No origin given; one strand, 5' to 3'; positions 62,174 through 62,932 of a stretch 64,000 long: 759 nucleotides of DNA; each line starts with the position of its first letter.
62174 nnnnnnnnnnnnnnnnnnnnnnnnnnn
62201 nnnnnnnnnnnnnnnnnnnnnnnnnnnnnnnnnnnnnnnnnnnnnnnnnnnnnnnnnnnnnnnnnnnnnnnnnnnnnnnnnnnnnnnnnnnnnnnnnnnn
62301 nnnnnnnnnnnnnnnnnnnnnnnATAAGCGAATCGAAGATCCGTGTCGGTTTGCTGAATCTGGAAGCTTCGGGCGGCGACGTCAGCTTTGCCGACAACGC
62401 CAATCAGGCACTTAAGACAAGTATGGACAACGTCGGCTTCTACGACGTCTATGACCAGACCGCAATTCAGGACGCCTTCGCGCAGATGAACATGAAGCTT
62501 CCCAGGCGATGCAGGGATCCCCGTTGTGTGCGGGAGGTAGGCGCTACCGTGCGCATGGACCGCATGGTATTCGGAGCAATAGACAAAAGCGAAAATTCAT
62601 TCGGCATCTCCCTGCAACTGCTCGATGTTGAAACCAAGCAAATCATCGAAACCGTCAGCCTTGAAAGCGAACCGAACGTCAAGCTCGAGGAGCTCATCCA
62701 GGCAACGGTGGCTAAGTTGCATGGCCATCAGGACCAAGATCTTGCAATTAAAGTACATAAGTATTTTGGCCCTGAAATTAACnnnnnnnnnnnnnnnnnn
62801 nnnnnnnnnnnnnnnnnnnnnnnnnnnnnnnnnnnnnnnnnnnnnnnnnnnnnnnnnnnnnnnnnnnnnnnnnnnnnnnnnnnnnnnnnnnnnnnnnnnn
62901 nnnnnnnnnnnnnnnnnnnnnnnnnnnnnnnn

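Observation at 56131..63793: Consensus-promoter operon: unknown beta-barrel, 1513-aa multi-domain surface protein, CsgG-like/PorV-like barrel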

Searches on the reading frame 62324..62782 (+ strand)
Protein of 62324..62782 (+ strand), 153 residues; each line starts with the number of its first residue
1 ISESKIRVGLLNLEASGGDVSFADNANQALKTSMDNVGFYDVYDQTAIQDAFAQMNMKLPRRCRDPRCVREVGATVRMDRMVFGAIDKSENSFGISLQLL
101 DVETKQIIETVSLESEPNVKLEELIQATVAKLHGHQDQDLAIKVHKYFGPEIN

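Call 58: search_solved_structures(query=A4, max_evalue=10, show_alignments=2)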
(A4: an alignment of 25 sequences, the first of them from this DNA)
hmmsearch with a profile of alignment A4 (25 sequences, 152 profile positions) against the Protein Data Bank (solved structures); distinct sequences matched with E-value up to 10: 1.
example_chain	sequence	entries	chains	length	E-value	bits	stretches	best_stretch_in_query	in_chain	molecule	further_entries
7bqd_A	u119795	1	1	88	0.4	13.7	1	25-82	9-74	NF8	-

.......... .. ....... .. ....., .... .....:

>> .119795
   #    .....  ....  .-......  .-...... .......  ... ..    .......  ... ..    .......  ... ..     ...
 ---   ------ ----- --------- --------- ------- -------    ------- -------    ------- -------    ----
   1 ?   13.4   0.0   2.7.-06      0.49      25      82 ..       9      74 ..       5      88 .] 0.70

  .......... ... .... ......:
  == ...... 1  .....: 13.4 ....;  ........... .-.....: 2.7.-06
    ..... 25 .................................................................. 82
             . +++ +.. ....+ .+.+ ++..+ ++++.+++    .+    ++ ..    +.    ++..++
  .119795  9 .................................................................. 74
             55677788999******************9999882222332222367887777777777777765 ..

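Call 59: search_protein_families(library=pfam, alignment_id=A4, max_evalue=1)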
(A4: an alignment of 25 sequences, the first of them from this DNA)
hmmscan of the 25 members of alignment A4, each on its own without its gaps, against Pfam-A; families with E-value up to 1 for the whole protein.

A. member 1, seq(153 aa): 1 family
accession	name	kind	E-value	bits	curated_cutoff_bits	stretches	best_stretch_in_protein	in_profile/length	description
PF17680.6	FlgO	-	0.13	12.5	22.6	1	67-112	77-122/130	FlgO protein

B. families by the number of members that match (of 25 scanned): 12 families
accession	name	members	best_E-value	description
PF11684.13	DUF3280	10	0.00048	Protein of unknown function (DUF2380)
PF04052.18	TolB_N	9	0.013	TolB amino-terminal domain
PF17680.6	FlgO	3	0.013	FlgO protein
PF16105.10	DUF4823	2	0.082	Domain of unknown function (DUF4823)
PF13510.11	Fer2_4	1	0.0099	2Fe-2S iron-sulfur cluster binding domain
PF13247.11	Fer4_11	1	0.023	4Fe-4S dicluster domain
PF11462.14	DUF3203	1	0.051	Protein of unknown function (DUF3203)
PF10965.13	DUF2767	1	0.068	Protein of unknown function (DUF2767)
PF07371.17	DUF1490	1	0.072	Protein of unknown function (DUF1490)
PF00157.23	Pou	1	0.1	Pou domain - N-terminal to homeobox domain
PF03295.19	Pox_TAA1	1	0.1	Poxvirus trans-activator protein A1 C-terminal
PF11648.16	RIG-I_C-RD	1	0.23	C-terminal domain of RIG-I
